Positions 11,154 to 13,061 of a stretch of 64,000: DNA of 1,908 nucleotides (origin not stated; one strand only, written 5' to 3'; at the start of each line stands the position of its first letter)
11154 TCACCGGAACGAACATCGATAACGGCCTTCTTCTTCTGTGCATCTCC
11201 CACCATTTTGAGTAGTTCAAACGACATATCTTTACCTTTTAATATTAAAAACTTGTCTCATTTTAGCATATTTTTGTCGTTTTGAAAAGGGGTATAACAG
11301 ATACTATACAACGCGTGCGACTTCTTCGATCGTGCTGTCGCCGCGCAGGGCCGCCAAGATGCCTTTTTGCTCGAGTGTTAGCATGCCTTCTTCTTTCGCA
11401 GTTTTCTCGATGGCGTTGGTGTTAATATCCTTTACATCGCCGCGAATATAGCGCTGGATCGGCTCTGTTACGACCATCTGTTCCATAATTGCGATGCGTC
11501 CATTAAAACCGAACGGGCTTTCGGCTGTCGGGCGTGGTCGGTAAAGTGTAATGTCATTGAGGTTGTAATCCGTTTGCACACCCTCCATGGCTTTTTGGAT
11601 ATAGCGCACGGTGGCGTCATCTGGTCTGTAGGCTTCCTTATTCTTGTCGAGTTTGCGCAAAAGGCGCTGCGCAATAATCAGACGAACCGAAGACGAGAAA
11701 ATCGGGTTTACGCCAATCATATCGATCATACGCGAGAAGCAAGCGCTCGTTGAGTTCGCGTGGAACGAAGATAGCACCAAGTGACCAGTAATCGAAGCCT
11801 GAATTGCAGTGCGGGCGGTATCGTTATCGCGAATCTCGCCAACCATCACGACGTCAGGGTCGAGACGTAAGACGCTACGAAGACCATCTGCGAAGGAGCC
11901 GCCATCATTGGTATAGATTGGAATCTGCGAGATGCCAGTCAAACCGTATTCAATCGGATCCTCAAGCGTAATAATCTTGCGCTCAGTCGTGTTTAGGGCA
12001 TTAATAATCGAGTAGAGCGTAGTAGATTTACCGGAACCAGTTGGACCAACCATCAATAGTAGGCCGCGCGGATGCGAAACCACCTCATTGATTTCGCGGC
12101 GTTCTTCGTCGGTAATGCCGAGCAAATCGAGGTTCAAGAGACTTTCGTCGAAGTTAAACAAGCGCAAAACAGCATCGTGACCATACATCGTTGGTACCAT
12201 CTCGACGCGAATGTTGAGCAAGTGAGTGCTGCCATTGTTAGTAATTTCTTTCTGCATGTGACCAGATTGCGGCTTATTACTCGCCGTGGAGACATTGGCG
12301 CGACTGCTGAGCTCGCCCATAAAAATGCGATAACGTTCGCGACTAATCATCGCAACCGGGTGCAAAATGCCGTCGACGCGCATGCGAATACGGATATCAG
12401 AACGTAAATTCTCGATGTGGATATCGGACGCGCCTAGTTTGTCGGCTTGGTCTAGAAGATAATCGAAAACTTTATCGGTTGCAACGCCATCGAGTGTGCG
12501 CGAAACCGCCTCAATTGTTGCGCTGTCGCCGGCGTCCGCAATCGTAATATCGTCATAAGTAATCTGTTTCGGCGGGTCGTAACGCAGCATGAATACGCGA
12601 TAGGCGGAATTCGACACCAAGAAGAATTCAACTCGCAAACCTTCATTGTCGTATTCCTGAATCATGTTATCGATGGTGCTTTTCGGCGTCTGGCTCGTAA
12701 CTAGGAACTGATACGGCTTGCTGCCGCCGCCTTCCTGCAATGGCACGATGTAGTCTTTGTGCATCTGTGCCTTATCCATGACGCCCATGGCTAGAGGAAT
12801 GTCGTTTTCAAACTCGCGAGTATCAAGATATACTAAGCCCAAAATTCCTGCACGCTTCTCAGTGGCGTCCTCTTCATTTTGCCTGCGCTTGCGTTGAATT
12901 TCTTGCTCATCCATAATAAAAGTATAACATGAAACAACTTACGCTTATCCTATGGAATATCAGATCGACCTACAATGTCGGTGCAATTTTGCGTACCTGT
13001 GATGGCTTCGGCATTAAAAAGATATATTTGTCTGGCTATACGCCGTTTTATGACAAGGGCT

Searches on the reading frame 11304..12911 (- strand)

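Call 48: search_protein_families(library=pfam, proteins=[window:11304-12911:-], max_evalue=0.001)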
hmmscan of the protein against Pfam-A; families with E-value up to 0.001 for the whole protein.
window:11304-12911:- (535 aa): 1 family
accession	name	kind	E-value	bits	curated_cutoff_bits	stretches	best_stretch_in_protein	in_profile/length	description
PF00437.27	T2SSE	-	6.8e-89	298.5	24.9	1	147-533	10-370/370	Type II/IV secretion system protein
